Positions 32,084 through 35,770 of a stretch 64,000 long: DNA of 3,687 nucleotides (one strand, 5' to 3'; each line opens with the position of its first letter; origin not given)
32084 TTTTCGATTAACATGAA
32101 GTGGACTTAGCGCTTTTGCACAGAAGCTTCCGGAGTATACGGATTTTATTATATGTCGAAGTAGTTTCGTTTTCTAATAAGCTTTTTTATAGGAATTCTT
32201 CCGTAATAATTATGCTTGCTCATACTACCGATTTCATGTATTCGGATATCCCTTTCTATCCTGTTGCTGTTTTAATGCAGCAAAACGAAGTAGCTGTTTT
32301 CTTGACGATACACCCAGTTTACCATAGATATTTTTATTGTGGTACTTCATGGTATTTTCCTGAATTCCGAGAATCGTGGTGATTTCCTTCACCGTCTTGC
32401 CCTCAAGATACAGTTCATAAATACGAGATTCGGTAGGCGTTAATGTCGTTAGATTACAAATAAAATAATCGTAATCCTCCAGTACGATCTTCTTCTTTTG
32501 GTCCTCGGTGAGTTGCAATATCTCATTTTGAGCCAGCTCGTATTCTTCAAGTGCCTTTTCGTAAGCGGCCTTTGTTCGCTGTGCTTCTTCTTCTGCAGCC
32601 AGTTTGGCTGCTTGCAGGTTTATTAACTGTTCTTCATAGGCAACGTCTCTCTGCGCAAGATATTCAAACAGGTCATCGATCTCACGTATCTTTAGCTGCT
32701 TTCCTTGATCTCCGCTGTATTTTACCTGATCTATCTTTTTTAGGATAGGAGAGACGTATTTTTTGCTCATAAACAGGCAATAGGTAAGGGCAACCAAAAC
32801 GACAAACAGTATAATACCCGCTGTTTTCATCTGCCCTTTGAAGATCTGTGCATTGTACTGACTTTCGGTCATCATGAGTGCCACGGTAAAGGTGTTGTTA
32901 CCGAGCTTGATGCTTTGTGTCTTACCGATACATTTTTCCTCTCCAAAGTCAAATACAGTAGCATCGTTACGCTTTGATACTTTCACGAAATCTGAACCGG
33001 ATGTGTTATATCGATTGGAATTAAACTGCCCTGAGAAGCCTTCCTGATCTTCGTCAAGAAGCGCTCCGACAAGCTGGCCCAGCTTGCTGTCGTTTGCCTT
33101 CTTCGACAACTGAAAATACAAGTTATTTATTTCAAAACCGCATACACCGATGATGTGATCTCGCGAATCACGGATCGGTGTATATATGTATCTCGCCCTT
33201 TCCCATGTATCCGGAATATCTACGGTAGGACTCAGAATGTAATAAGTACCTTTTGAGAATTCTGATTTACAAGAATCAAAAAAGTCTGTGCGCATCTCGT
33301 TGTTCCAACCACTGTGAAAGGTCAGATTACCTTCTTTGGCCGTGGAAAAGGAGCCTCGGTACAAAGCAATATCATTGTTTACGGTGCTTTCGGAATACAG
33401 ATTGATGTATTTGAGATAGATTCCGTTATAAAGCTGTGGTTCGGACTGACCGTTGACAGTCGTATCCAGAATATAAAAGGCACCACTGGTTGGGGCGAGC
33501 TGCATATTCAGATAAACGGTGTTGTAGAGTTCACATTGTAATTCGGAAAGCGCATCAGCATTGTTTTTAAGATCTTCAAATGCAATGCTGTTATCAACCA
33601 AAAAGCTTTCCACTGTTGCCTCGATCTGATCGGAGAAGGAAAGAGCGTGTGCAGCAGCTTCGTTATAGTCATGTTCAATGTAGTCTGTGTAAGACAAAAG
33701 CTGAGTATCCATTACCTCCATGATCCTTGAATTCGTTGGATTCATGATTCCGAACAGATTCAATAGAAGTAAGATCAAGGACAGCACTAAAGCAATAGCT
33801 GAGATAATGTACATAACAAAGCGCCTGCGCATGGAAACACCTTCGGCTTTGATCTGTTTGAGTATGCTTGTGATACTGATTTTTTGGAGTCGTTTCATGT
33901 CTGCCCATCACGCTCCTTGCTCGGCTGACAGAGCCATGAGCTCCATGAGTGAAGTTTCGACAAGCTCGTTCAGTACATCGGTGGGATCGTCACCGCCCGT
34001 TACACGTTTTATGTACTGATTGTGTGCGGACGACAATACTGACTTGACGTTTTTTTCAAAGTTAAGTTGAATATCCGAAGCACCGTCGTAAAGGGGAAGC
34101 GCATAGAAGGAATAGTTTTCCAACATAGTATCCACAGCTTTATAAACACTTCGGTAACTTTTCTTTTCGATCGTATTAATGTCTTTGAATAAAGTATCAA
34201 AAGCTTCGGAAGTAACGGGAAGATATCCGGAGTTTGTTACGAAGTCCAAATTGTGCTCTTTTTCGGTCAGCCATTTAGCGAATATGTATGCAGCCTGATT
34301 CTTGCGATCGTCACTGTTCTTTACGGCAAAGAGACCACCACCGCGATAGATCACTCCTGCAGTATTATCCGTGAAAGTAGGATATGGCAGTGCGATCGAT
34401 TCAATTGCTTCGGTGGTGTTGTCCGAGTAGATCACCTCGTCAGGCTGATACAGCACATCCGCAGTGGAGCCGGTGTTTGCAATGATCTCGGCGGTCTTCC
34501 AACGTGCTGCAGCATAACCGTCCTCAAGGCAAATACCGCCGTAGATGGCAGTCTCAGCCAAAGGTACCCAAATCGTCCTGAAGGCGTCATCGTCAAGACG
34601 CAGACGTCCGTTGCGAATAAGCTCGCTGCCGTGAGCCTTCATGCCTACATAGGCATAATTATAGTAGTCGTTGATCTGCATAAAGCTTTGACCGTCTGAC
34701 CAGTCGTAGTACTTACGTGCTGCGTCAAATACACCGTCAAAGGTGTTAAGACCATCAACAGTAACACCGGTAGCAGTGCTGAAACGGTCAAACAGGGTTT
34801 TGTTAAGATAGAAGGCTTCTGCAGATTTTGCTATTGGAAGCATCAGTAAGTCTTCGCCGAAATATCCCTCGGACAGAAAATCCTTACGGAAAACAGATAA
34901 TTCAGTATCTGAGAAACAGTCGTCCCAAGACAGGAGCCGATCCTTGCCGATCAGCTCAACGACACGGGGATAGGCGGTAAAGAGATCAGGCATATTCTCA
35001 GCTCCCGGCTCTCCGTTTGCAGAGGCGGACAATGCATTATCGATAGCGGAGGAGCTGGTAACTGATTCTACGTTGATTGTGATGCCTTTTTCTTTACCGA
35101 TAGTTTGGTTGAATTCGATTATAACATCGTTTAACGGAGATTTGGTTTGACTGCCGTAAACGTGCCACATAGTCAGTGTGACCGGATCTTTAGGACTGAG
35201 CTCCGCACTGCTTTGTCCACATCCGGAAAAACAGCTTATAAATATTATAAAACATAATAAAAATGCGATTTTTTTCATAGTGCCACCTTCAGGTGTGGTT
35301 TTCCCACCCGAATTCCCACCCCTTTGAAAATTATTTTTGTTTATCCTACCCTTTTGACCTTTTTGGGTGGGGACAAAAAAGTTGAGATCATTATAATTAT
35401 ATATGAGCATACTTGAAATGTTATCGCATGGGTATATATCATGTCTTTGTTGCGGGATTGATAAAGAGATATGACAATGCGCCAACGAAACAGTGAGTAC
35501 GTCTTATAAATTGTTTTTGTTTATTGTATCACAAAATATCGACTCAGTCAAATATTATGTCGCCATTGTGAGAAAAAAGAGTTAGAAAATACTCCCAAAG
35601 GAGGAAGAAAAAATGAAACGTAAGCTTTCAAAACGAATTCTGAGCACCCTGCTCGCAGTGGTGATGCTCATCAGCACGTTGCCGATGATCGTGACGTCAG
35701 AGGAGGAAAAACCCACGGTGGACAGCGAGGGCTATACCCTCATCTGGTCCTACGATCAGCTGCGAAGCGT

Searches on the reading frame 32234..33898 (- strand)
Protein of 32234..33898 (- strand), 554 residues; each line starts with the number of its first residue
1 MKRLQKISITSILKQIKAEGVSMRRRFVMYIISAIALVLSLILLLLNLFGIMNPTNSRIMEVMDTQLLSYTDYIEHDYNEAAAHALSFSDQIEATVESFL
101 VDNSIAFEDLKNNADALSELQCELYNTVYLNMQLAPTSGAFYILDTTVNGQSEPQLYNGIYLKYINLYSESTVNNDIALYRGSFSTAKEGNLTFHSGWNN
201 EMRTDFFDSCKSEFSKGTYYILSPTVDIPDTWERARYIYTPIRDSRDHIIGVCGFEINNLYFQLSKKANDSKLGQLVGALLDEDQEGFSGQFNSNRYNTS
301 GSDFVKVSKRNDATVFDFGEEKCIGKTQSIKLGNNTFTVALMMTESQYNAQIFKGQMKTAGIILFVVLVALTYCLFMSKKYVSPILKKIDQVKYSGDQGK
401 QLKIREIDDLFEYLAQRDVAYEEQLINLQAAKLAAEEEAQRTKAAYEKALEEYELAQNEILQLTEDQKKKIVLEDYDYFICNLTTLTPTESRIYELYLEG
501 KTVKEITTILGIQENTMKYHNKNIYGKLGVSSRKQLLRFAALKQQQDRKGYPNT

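Call 8: search_protein_families(library=pfam, proteins=[window:32234-33898:-])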
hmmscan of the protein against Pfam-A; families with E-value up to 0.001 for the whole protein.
window:32234-33898:- (554 aa): 2 families
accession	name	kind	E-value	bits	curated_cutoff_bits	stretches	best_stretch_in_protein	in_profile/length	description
PF00196.25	GerE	-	1.3e-13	50.8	23.5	1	485-540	2-57/57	Bacterial regulatory proteins, luxR family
PF08281.18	Sigma70_r4_2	-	5.2e-06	26.4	25.7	1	483-520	8-46/54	Sigma-70, region 4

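Call 34: find_related_loci(query=window:32234-33898:-, collection=metagenome_contigs, flank=4000)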
Query window:32234-33898:- (554 aa) in metagenome_contigs; peptide patterns used: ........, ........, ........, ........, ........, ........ (x = any residue, [..] = any of these).
100 stretches matched a pattern; 5 encode a relative of the query (tblastn E <= 1e-3); 5 distinct loci.
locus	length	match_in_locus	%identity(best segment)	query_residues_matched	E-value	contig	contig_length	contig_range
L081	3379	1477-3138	89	1-554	0e+0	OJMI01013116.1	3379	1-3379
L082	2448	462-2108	61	1-549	0e+0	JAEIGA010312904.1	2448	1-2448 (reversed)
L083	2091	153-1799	59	1-549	0e+0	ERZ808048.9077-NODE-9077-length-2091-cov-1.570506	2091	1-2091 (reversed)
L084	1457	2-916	89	250-554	0e+0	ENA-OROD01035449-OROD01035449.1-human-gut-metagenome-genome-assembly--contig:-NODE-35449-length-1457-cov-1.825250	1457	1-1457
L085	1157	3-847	66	273-554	2e-82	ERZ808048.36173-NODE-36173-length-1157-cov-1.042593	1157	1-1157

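Call 74: find_homologous_proteins(query=window:32234-33898:-, max_evalue=1e-20)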
Query window:32234-33898:- (554 aa): 697 proteins with E <= 1e-20 among 8000 candidates; the best 120 are listed.
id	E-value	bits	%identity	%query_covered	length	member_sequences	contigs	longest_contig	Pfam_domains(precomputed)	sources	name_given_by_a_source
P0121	0.0e+0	1223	100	100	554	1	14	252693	PF00196.26,PF08281.19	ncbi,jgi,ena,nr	ncbi:MAG: helix-turn-helix transcriptional regulator [Ruminococcaceae bacterium]|nr:helix-turn-helix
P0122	0.0e+0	1120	91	100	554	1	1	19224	PF00196.26,PF08281.19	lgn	-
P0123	0.0e+0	1113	90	100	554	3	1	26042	PF00196.26,PF08281.19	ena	-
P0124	0.0e+0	1097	88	100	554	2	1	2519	PF00196.26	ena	-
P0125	0.0e+0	1095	89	100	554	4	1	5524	PF00196.26,PF08281.19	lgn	-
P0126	0.0e+0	1085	88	100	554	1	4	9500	PF00196.26,PF08281.19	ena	-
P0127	0.0e+0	1083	88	100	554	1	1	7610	PF00196.26,PF08281.19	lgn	-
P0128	0.0e+0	1083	87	100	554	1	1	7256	PF00196.26,PF08281.19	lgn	-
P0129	0.0e+0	1071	86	100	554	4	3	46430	PF00196.26,PF08281.19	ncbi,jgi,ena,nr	ncbi:MAG: hypothetical protein E7387_04495 [Ruminococcaceae bacterium]|nr:hypothetical protein [Osci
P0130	0.0e+0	1070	87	100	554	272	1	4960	PF00196.26,PF08281.19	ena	-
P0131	0.0e+0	1057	86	100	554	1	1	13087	PF00196.26,PF08281.19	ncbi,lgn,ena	-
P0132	0.0e+0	1055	85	100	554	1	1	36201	PF00196.26,PF08281.19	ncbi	-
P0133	0.0e+0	1053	85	100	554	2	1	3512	PF00196.26,PF08281.19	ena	-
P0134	0.0e+0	1053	89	96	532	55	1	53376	PF00196.26,PF08281.19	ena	-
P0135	0.0e+0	1050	89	96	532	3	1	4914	PF00196.26,PF08281.19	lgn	-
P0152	1.9e-294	995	80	100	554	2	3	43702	PF00196.26,PF08281.19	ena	-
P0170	2.2e-267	906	73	99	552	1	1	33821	PF00196.26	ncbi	-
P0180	3.3e-251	852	69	99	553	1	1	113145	PF00196.26,PF08281.19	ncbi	-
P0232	4.1e-241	819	64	100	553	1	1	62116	PF00196.26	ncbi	-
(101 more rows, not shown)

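Call 75: find_encoding_contigs(protein=P0129, flank=2600, max_places=1)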
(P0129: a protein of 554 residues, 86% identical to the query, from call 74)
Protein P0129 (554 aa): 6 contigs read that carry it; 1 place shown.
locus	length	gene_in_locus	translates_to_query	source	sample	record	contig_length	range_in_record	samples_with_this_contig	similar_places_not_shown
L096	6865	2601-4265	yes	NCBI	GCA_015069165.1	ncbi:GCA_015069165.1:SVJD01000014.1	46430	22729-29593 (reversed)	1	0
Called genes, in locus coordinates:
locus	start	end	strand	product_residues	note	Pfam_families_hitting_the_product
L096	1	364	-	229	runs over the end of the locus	-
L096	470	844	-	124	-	PF12773:DZR (faint), PF13248:Zn_ribbon_3 (faint), PF13240:Zn_Ribbon_1 (weak)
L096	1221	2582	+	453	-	PF01547:SBP_bac_1 (faint), PF13416:SBP_bac_8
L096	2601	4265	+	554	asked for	PF00196:GerE, PF08281:Sigma70_r4_2 (weak)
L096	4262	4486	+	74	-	PF12844:HTH_19 (weak)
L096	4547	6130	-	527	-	-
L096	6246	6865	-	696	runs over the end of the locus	PF17389:Bac_rhamnosid6H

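Call 76: find_encoding_contigs(protein=P0152, flank=2600, max_places=1)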
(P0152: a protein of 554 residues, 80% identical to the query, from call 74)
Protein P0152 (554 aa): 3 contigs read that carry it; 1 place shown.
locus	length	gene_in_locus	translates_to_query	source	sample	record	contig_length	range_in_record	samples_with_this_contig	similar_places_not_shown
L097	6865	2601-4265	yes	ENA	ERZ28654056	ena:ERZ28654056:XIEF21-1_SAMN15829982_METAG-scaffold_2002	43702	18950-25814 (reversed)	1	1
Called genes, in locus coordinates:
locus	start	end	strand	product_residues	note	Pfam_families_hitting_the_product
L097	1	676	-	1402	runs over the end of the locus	-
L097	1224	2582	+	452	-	PF01547:SBP_bac_1 (weak), PF13416:SBP_bac_8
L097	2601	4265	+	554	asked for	PF00196:GerE, PF08281:Sigma70_r4_2 (weak)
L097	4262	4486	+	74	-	PF12844:HTH_19 (weak)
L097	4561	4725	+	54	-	-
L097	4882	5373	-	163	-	PF00719:Pyrophosphatase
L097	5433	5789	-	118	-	PF02699:YajC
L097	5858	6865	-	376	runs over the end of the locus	PF01702:TGT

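Call 77: find_encoding_contigs(protein=P0170, flank=2600, max_places=1)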
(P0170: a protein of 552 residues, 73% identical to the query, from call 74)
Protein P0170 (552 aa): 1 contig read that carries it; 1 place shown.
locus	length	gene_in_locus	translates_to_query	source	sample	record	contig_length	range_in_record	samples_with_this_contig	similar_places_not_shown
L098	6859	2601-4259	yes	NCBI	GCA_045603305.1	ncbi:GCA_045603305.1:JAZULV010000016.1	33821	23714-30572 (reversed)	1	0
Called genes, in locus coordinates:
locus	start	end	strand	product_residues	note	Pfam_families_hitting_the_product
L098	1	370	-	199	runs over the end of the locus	PF22043:DUF6935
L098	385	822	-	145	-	-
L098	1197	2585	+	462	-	PF13416:SBP_bac_8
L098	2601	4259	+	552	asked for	PF00196:GerE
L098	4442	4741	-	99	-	-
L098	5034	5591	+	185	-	PF00440:TetR_N (weak), PF13305:TetR_C_33 (weak)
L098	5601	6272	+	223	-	-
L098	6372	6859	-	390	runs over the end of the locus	PF00226:DnaJ, PF01556:DnaJ_C, PF00684:DnaJ_CXXCXGXG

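Call 78: find_encoding_contigs(protein=P0180, flank=2600, max_places=1)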
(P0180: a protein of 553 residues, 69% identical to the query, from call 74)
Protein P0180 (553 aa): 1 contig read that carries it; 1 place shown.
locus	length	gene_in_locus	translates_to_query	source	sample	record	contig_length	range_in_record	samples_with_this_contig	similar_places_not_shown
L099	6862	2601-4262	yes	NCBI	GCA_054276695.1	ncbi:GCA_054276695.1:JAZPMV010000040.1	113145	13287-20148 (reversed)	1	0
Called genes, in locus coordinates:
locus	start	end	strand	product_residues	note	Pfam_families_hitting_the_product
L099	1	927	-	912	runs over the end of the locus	-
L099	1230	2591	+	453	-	PF13416:SBP_bac_8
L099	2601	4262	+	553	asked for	PF00196:GerE, PF08281:Sigma70_r4_2 (weak)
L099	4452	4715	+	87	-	PF00269:SASP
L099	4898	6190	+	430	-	PF13173:AAA_14, PF13635:DUF4143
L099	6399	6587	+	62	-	PF12728:HTH_17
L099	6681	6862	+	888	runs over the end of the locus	PF03118:RNA_pol_A_CTD, PF04545:Sigma70_r4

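Call 79: find_encoding_contigs(protein=P0232, flank=2600, max_places=1)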
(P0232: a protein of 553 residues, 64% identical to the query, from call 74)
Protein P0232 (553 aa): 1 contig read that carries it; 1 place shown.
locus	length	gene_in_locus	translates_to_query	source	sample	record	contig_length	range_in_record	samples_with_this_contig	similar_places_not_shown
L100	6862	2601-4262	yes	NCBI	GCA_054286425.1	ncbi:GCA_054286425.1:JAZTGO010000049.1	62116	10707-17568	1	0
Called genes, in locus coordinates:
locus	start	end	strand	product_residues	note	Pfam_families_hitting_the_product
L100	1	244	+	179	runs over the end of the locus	PF00532:Peripla_BP_1, PF13377:Peripla_BP_3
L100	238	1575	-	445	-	PF13229:Beta_helix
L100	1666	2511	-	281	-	-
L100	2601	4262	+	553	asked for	PF00196:GerE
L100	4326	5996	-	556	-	PF04392:ABC_sub_bind, PF00990:GGDEF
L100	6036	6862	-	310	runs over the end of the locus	PF00215:OMPdecase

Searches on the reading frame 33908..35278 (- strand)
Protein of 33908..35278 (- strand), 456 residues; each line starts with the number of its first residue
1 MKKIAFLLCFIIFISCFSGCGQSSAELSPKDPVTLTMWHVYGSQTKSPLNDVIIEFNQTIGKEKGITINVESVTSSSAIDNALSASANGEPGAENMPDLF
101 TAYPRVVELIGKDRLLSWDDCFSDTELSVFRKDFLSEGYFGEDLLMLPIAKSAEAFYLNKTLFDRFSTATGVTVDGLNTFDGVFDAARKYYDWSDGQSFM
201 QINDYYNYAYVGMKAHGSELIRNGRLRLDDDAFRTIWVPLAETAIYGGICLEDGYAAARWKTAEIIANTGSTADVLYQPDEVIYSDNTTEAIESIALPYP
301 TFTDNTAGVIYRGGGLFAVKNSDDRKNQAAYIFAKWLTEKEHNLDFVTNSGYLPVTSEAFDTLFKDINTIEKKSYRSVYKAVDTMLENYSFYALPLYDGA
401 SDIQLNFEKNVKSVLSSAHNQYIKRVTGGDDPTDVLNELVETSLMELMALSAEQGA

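Call 8: search_protein_families(library=pfam, proteins=[window:33908-35278:-])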
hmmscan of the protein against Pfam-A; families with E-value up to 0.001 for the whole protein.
window:33908-35278:- (456 aa): 2 families
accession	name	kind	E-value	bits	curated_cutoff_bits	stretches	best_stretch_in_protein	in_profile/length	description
PF13416.11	SBP_bac_8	-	1.3e-18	68.2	27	1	61-361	7-267/279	Bacterial extracellular solute-binding protein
PF01547.30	SBP_bac_1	-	0.00011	22.7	26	0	62-189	19-140/307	Bacterial extracellular solute-binding protein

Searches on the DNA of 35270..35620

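Call 60: search_rna_families(source=window, start=35270, end=35620, threshold=evalue, max_evalue=1)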
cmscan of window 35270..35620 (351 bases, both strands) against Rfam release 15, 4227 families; matches with E-value up to 1: 0.
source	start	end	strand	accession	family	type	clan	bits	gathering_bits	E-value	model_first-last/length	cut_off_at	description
